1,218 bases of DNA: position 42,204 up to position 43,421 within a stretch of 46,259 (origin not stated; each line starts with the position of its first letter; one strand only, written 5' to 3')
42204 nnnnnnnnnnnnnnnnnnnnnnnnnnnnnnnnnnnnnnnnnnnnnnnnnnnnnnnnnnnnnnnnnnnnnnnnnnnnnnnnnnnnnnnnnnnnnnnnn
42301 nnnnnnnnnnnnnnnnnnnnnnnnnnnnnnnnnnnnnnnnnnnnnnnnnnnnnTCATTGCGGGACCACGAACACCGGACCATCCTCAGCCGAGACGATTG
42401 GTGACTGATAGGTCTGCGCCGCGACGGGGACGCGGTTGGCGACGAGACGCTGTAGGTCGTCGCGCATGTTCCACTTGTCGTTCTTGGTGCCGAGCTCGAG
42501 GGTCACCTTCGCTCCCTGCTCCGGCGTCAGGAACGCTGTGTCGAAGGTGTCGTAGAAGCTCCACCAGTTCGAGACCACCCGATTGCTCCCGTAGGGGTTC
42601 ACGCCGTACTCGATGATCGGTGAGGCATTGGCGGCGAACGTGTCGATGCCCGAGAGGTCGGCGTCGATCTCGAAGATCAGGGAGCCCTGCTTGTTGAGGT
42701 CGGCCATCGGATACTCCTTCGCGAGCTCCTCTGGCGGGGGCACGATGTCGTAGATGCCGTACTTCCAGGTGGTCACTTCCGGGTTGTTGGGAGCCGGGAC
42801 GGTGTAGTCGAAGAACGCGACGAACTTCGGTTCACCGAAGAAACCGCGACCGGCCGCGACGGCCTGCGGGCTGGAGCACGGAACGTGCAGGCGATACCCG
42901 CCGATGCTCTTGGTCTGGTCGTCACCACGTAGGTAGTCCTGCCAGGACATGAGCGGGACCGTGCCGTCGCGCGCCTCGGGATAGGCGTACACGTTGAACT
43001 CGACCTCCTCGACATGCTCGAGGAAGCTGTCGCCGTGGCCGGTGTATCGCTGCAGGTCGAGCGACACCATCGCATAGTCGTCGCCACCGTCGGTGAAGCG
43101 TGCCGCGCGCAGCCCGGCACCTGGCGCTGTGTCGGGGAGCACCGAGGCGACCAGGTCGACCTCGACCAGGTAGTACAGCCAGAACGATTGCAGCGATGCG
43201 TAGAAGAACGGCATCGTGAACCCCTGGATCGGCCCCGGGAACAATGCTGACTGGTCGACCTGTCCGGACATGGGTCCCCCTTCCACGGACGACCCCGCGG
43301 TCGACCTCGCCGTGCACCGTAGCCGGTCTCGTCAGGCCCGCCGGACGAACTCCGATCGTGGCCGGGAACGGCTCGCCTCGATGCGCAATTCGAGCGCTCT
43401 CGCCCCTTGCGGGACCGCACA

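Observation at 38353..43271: Five-gene, fully translationally coupled redox operon with an unusual domain combination (candidate undescribed pathway)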

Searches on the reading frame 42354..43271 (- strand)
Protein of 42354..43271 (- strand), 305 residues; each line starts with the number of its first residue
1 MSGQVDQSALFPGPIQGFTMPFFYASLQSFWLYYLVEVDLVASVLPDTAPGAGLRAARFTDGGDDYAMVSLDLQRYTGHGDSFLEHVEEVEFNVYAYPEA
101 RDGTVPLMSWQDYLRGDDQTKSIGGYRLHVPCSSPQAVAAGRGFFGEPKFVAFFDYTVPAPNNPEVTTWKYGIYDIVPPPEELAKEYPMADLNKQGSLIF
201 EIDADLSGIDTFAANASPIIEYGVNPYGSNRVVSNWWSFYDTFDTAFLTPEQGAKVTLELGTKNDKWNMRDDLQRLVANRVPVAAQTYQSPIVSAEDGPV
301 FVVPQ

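Call 4: search_protein_families(library=pfam, proteins=[window:42354-43271:-], max_evalue=0.1)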
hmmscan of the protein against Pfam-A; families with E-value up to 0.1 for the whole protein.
window:42354-43271:- (305 aa): 1 family
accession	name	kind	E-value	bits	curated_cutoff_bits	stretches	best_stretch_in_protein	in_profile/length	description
PF06314.16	ADC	-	0.00012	22.2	29.8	1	120-158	81-118/238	Acetoacetate decarboxylase (ADC)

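Call 5: search_protein_families(library=ncbifam, proteins=[window:42354-43271:-], max_evalue=1)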
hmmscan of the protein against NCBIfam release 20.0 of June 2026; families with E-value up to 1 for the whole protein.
window:42354-43271:- (305 aa): 0 families

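Call 9: search_solved_structures(query=window:42354-43271:-, max_evalue=10)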
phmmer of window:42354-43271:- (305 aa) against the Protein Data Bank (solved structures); distinct sequences matched with E-value up to 10: 3.
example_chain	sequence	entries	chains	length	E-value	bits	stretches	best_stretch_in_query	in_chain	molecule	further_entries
3sy9_A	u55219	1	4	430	0.14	14.3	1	13-79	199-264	Histidine porin OpdC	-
6qnm_A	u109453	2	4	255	0.79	11.8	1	196-255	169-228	OXYGEN-BINDING DI-IRON PROTEIN | Uncharacterized protein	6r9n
4g2p_A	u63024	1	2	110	0.83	11.7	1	188-248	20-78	Chaperone SurA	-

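Call 11: find_homologous_proteins(query=window:42354-43271:-, max_evalue=0.001)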
Query window:42354-43271:- (305 aa): 127 proteins with E <= 0.001 among 2333 candidates; the best 120 are listed.
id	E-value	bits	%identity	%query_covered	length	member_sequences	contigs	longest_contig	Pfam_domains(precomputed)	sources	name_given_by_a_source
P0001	2.8e-190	649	90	100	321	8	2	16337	-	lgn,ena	-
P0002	3.5e-166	570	80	100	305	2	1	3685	-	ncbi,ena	-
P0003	4.6e-163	560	77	100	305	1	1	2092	-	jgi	jgi:hypothetical protein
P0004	3.6e-162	557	77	100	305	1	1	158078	-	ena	-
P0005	9.3e-160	549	78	100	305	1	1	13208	-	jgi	jgi:hypothetical protein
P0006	1.9e-135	469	66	100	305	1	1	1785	PF06314.17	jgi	jgi:hypothetical protein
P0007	6.8e-135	467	67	100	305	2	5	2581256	-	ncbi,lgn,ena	-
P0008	3.1e-134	465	69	100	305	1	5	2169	-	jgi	jgi:hypothetical protein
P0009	2.2e-128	446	64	100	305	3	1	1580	-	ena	-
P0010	4.0e-84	300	51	97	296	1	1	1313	PF06314.17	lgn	-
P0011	4.1e-84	300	50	97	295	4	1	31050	-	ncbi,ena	-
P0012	6.9e-84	300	51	97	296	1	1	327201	PF06314.17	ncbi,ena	-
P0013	7.2e-84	299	50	97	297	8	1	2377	PF06314.17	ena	-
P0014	7.9e-84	299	51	97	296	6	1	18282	-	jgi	jgi:hypothetical protein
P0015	1.1e-83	299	49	99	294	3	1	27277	PF06314.17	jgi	jgi:hypothetical protein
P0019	1.3e-82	295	51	99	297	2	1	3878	PF06314.17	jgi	jgi:Acetoacetate decarboxylase (ADC)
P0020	4.6e-82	294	51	94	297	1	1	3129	PF06314.17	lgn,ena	-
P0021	1.6e-81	292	49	99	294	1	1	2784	PF06314.17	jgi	jgi:hypothetical protein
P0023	4.4e-81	290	50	99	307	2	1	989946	PF06314.17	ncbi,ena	-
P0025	3.1e-80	288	50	99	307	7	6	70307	PF06314.17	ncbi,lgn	ncbi:MAG TPA: hypothetical protein VF781_00220 [Solirubrobacteraceae bacterium]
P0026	3.2e-80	288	48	99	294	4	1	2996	PF06314.17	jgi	-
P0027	6.6e-80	286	50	99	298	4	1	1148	PF06314.17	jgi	jgi:hypothetical protein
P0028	3.8e-79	284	48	99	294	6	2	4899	PF06314.17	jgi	jgi:hypothetical protein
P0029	1.5e-78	282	50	96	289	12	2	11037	PF06314.17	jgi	jgi:hypothetical protein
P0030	1.9e-78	282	49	99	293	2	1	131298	PF06314.17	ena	-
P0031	3.8e-78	281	48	100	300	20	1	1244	PF06314.17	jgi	jgi:hypothetical protein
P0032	4.4e-78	280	46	100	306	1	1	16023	PF06314.17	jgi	jgi:hypothetical protein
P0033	7.4e-78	280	47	96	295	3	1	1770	PF06314.17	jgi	jgi:hypothetical protein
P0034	1.3e-77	279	49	97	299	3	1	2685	PF06314.17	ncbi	-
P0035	1.5e-77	279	50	99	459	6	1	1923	PF06314.17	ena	-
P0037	3.2e-77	278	47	99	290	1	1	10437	PF06314.17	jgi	jgi:hypothetical protein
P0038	4.1e-77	277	48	99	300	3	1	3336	PF06314.17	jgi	jgi:hypothetical protein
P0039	6.8e-77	277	49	99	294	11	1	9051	PF06314.17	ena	-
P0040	9.0e-77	276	48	99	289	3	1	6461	PF06314.17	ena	-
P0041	1.2e-76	276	48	99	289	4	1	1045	PF06314.17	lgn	-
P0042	1.3e-76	276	49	96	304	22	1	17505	PF06314.17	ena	-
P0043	1.7e-76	275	47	99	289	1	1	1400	PF06314.17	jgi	jgi:hypothetical protein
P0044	1.7e-76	275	48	99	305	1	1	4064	PF06314.17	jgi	jgi:hypothetical protein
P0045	3.7e-76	274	49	99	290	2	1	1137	PF06314.17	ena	-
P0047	4.5e-76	274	46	99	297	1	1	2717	PF06314.17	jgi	jgi:Acetoacetate decarboxylase (ADC)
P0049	5.9e-76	273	48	99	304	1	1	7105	PF06314.17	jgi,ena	jgi:hypothetical protein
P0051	8.0e-76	273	49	99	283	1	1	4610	PF06314.17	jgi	jgi:hypothetical protein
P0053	1.0e-75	273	46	100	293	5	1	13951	PF06314.17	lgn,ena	-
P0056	1.6e-75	272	46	99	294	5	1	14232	PF06314.17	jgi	jgi:hypothetical protein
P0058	1.9e-75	272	48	100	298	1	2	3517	PF06314.17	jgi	jgi:hypothetical protein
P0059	2.9e-75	271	48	99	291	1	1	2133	PF06314.17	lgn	-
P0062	5.6e-75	270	49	99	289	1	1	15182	PF06314.17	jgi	jgi:hypothetical protein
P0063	8.9e-75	270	49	99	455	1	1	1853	PF06314.17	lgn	-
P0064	9.3e-75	270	47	99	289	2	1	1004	PF06314.17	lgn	-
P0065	1.0e-74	269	46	99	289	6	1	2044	PF06314.17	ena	-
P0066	1.4e-74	269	46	99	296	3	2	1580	PF06314.17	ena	-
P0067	1.4e-74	269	47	96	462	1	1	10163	PF06314.17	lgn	-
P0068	2.3e-74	268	47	99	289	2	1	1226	PF06314.17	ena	-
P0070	3.1e-74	268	44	99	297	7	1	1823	PF06314.17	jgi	jgi:hypothetical protein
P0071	3.6e-74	268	47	100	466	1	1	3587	PF06314.17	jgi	jgi:hypothetical protein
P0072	3.8e-74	268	46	100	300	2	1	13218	PF06314.17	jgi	-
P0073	4.1e-74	267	48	96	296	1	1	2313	PF06314.17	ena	-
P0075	6.6e-74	267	47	99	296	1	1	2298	PF06314.17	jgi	jgi:hypothetical protein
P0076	1.0e-73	266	46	99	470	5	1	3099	PF06314.17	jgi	jgi:hypothetical protein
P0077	2.0e-73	265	48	99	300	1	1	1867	PF06314.17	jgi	jgi:hypothetical protein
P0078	2.5e-73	265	47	96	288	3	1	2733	PF06314.17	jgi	jgi:hypothetical protein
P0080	5.0e-73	264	44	100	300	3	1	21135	PF06314.17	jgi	jgi:hypothetical protein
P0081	1.4e-72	262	44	99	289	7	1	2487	PF06314.17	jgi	jgi:hypothetical protein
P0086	1.3e-70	256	47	99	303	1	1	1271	PF06314.17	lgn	-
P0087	2.6e-70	255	45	99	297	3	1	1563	PF06314.17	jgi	jgi:hypothetical protein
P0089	4.1e-70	254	45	99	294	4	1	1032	PF06314.17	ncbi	-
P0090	1.0e-69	253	45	100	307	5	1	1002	PF06314.17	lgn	-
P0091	1.5e-69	252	46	99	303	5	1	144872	-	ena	-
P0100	2.3e-67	245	45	99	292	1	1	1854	PF06314.17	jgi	jgi:hypothetical protein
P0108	6.9e-62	227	43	99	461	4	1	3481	PF06314.17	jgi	jgi:hypothetical protein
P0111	4.7e-58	215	60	57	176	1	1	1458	PF06314.17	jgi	jgi:hypothetical protein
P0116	1.8e-51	193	61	51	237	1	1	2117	PF06314.17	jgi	jgi:Acetoacetate decarboxylase (ADC)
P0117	2.0e-51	193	39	97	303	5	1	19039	-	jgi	jgi:hypothetical protein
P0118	3.8e-50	189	40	93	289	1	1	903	PF06314.17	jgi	jgi:hypothetical protein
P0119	2.1e-48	183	37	93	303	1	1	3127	PF06314.17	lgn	-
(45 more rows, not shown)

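Call 14: find_related_loci(query=A1, collection=genome_contigs, flank=10000)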
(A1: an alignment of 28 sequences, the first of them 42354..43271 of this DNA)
Query A1 (305 aa) in genome_contigs; peptide patterns used: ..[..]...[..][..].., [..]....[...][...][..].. (x = any residue, [..] = any of these).
69 stretches matched a pattern; 49 encode a relative of the query (tblastn E <= 1e-3); 48 distinct loci.
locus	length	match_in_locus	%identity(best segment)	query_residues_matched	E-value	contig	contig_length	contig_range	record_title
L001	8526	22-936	78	1-305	7e-166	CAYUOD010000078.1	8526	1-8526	MAG TPA_asm: uncultured Acidimicrobiales bacterium isolate SRP128015_co1_86 genome assembly, contig: NODE_14003_length_8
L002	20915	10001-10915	67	1-305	4e-137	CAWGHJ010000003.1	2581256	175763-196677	MAG: uncultured Actinomycetes bacterium isolate MFD02832.bin.3.230 genome assembly, contig: contig_3157, whole genome sh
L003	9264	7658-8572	66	1-305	5e-135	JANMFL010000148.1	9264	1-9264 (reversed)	MAG: Acidimicrobiaceae bacterium isolate OTE_70b_metabat_206 OTE_70b_k141_2624835, whole genome shotgun sequence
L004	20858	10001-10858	51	1-296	2e-88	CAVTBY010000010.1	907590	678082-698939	MAG: Ilumatobacteraceae bacterium isolate MFD02360.bin.2.58 genome assembly, contig: contig_4714, whole genome shotgun s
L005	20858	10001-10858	51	1-296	7e-88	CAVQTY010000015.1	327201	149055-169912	MAG: Ilumatobacteraceae bacterium isolate MFD06742.bin.2.180 genome assembly, contig: contig_77457, whole genome shotgun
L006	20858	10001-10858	49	1-296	2e-84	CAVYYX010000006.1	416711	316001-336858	MAG: Ilumatobacteraceae bacterium isolate MFD02840.bin.1.278 genome assembly, contig: contig_12988, whole genome shotgun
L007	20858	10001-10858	48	1-296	2e-84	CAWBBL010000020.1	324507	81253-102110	MAG: Ilumatobacteraceae bacterium isolate MFD02840.bin.1.303 genome assembly, contig: contig_42976, whole genome shotgun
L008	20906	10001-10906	50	2-304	8e-84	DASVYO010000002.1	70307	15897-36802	MAG TPA_asm: Solirubrobacteraceae bacterium isolate SMAG_U2604 k141_1060919, whole genome shotgun sequence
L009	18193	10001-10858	49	1-296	3e-83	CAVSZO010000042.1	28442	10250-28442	MAG: Ilumatobacteraceae bacterium isolate MFD05454.bin.2.293 genome assembly, contig: contig_51923, whole genome shotgun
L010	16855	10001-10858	48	1-296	1e-81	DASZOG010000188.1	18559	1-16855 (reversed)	MAG TPA_asm: Acidimicrobiales bacterium isolate SMAG_U5939 k141_3932077, whole genome shotgun sequence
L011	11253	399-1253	49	3-297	5e-81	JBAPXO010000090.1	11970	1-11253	MAG: Solirubrobacteraceae bacterium isolate MFD00132_ilm_asm_bin12 k127_3292, whole genome shotgun sequence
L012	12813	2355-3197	48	4-296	1e-80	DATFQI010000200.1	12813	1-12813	MAG TPA_asm: Solirubrobacteraceae bacterium isolate SMAG_U9325 k141_1619542, whole genome shotgun sequence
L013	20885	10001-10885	51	2-296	1e-80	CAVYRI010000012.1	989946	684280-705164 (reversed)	MAG: uncultured Solirubrobacterales bacterium isolate MFD05502.bin.1.179 genome assembly, contig: contig_6853, whole gen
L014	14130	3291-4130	46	4-296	1e-79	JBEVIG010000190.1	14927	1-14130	MAG: Solirubrobacteraceae bacterium isolate T2R6BO_autometa_bin_0011 T2R6BO_autometa_bin_0011_k133_1715533, whole genome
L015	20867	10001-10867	47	3-296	5e-79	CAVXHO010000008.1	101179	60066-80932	MAG: uncultured Actinomycetota bacterium isolate MFD05513.bin.3.68 genome assembly, contig: contig_26731, whole genome s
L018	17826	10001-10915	47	3-303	6e-76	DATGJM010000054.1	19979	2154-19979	MAG TPA_asm: Solirubrobacteraceae bacterium isolate SMAG_U9833 k141_1276235, whole genome shotgun sequence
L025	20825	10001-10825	36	23-302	4e-51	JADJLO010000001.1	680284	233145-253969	MAG: Acidobacteria bacterium isolate EsbW_18-Q3-R4-48_BAT3C.194 tig00003338-10-6811220, whole genome shotgun sequence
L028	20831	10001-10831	36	1-297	1e-46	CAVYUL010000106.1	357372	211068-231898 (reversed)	MAG: Bryobacterales bacterium isolate MFD04752.bin.1.31 genome assembly, contig: contig_8170, whole genome shotgun seque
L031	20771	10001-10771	36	17-302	4e-42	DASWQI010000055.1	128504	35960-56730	MAG TPA_asm: Allosphingosinicella sp. isolate SMAG_U3490 k141_1096916, whole genome shotgun sequence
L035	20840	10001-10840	36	1-290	7e-42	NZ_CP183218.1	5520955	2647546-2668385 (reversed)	Serratia fonticola strain GTA-SR07 chromosome, complete genome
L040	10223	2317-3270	32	8-305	1e-39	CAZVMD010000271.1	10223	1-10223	MAG TPA_asm: uncultured Myxococcales bacterium isolate SRP189682_co2_147 genome assembly, contig: NODE_12297_length_1022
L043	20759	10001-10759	28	22-303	2e-30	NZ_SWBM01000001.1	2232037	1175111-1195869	Robertmurraya kyonggiensis strain NB22 NODE_1_length_2232037_cov_54.236927, whole genome shotgun sequence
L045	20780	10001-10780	33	16-288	8e-36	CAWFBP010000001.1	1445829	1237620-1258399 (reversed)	MAG: uncultured Solirubrobacterales bacterium isolate MFD02472.bin.2.10 genome assembly, contig: contig_18324, whole gen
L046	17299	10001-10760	32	17-297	5e-33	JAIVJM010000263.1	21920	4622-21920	MAG: Acidobacteria bacterium isolate MAG52 MTG52_6891, whole genome shotgun sequence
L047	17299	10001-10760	32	17-297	5e-33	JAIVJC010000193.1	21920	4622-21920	MAG: Acidobacteria bacterium isolate MAG11 MTG11_6891, whole genome shotgun sequence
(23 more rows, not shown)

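Call 19: search_protein_families(library=pfam, proteins=[L035:118-783:-, L035:780-2690:-, L035:4298-4756:+, L035:4753-6588:+, L035:6575-8359:+, L035:8361-9989:+, L035:9950-10879:+, L035:10946-12520:+, L035:12517-14163:+, L035:14207-15403:-], max_evalue=0.01)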
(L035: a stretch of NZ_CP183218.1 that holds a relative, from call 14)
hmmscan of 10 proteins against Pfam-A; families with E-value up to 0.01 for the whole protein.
L035:118-783:- (221 aa): 1 family
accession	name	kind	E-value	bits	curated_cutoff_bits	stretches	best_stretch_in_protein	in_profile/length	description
PF11153.13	DUF2931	-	1.6e-30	106.6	22.2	1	31-219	7-182/182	Protein of unknown function (DUF2931)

L035:780-2690:- (636 aa): 2 families
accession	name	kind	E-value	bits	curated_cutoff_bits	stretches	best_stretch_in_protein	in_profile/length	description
PF05488.18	PAAR_motif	-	2.4e-17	63.4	27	1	15-85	1-67/70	PAAR motif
PF09994.14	T6SS_Tle1-like_cat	-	2.6e-12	47.1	27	1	344-429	173-271/287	T6SS, Phospholipase effector Tle1-like, catalytic domain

L035:4298-4756:+ (152 aa): 1 family
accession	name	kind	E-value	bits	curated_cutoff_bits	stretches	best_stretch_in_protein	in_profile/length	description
PF12318.13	FAD-SLDH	-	3.5e-05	24.5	24.2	1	5-124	31-142/163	Membrane bound FAD containing D-sorbitol dehydrogenase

L035:4753-6588:+ (611 aa): 7 families
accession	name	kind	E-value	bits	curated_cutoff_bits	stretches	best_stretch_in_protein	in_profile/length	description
PF05199.19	GMC_oxred_C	-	3.5e-15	57.2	24.6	1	460-591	1-138/139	GMC oxidoreductase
PF13450.12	NAD_binding_8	-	2.2e-06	28.3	21.9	1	18-50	1-33/68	NAD(P)-binding Rossmann-like domain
PF00732.25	GMC_oxred_N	-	6.1e-06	26.6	23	1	252-365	110-218/218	GMC oxidoreductase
PF01494.25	FAD_binding_3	-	0.0002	21.2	22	1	13-44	1-32/349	FAD binding domain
PF01266.30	DAO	-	0.00048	20.2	27.9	1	15-49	1-35/353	FAD dependent oxidoreductase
PF00890.30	FAD_binding_2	-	0.00088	19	20.4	1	15-48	1-34/414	FAD binding domain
PF07992.20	Pyr_redox_2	-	0.0023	17.8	26.1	1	14-46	1-175/291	Pyridine nucleotide-disulphide oxidoreductase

L035:6575-8359:+ (594 aa): 9 families
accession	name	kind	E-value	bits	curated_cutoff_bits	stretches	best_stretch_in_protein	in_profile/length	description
PF05199.19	GMC_oxred_C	-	1.2e-19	71.6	24.6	1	451-581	1-138/139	GMC oxidoreductase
PF00732.25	GMC_oxred_N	-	5.6e-06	26.8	23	1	267-357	132-218/218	GMC oxidoreductase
PF00890.30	FAD_binding_2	-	5.7e-06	26.2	20.4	1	15-78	1-61/414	FAD binding domain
PF13450.12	NAD_binding_8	-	9.6e-06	26.2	21.9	1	18-46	1-29/68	NAD(P)-binding Rossmann-like domain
PF01266.30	DAO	-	6.8e-05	23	27.9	1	15-45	1-31/353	FAD dependent oxidoreductase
PF07992.20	Pyr_redox_2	-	0.00019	21.4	26.1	1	14-47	1-34/291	Pyridine nucleotide-disulphide oxidoreductase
PF05834.18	Lycopene_cycl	-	0.0012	18.5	23.4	1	15-47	1-35/380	Lycopene cyclase protein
PF00070.33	Pyr_redox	-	0.0041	18.1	22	1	16-44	2-30/82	Pyridine nucleotide-disulphide oxidoreductase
PF01494.25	FAD_binding_3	-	0.0047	16.6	22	0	15-44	3-32/349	FAD binding domain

L035:8361-9989:+ (542 aa): 2 families
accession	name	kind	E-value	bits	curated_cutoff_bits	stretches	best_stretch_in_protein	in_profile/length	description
PF12902.13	Ferritin-like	-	1.9e-54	185.3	22.3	1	42-252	1-221/221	Ferritin-like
PF12680.13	SnoaL_2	-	0.00033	21.7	27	1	402-505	5-100/102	SnoaL-like domain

L035:9950-10879:+ (309 aa): 0 families

L035:10946-12520:+ (524 aa): 1 family
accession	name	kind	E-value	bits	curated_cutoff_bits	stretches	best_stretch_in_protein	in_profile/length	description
PF05199.19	GMC_oxred_C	-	1.3e-08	35.9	24.6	1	385-506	6-137/139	GMC oxidoreductase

L035:12517-14163:+ (548 aa): 3 families
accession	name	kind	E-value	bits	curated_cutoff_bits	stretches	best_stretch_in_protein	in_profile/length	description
PF01977.22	UbiD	-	2.3e-48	164.6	23.3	1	122-365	3-206/206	3-octaprenyl-4-hydroxybenzoate carboxy-lyase Rift-related domain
PF20695.2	UbiD_N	-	7.9e-16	58.4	24.3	1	21-107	1-77/78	3-octaprenyl-4-hydroxybenzoate carboxy-lyase N-terminal domain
PF20696.2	UbiD_C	-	2.9e-10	40.7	24.2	1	372-483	3-108/127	3-octaprenyl-4-hydroxybenzoate carboxy-lyase C-terminal domain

L035:14207-15403:- (398 aa): 6 families
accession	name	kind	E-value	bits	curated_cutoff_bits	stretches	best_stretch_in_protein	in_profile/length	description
PF02254.24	TrkA_N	-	4.8e-15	56.3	23.8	1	247-360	1-115/116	TrkA-N domain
PF07885.22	Ion_trans_2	-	9e-15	54.8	22.5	1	149-225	9-77/79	Ion channel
PF00520.37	Ion_trans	-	0.00017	21.3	25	1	108-221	91-229/241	Ion transport protein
PF16995.10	tRNA-synt_2_TM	-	0.0016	18.7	26.8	1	65-143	46-126/215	Transmembrane region of lysyl-tRNA synthetase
PF00060.32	Lig_chan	-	0.0031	17.8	30.8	1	167-237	37-106/146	Ligand-gated ion channel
PF13241.12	NAD_binding_7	-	0.0057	17.6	22.1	1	241-329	4-84/104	Putative NAD(P)-binding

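Call 29: predict_structure(alignment_id=A1)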
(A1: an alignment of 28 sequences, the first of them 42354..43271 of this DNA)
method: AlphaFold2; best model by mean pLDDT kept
length: 305 residues; sequences in the alignment: 28
mean_pLDDT: 87.7   pTM: 0.89
mean pLDDT of the five models: 87.7, 85.5, 85.0, 81.4, 78.8
residues with pLDDT >= 90: 162; 70-90: 119; 50-70: 24; < 50: 0
segments of 3 or more residues with pLDDT < 50: none
pLDDT, mean of each block of 10 residues (from residue 1): 73 69 83 98 91 94 96 83 74 96 92 86 93 88 89 89 82 92 85 91 93 89 80 89 94 96 90 94 91 77 74
secondary structure, 60 per line:
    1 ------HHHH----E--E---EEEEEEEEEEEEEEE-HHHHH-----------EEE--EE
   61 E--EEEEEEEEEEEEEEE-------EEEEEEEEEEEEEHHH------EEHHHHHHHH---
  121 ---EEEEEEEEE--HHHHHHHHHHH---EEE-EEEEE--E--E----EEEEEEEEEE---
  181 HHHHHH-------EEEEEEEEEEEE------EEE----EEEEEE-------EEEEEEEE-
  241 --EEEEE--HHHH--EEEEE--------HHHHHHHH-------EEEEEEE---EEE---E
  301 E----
elements in order: H7-10 E22-36 H38-42 E54-56 E59-61 E64-78 E86-98 H110-117 E124-132 H135-145 E149-151 E153-157 E168-177 H181-186 E194-205 E212-214 E219-224 E232-239 E243-247 H250-253 E256-260 H269-276 E284-290 E294-296
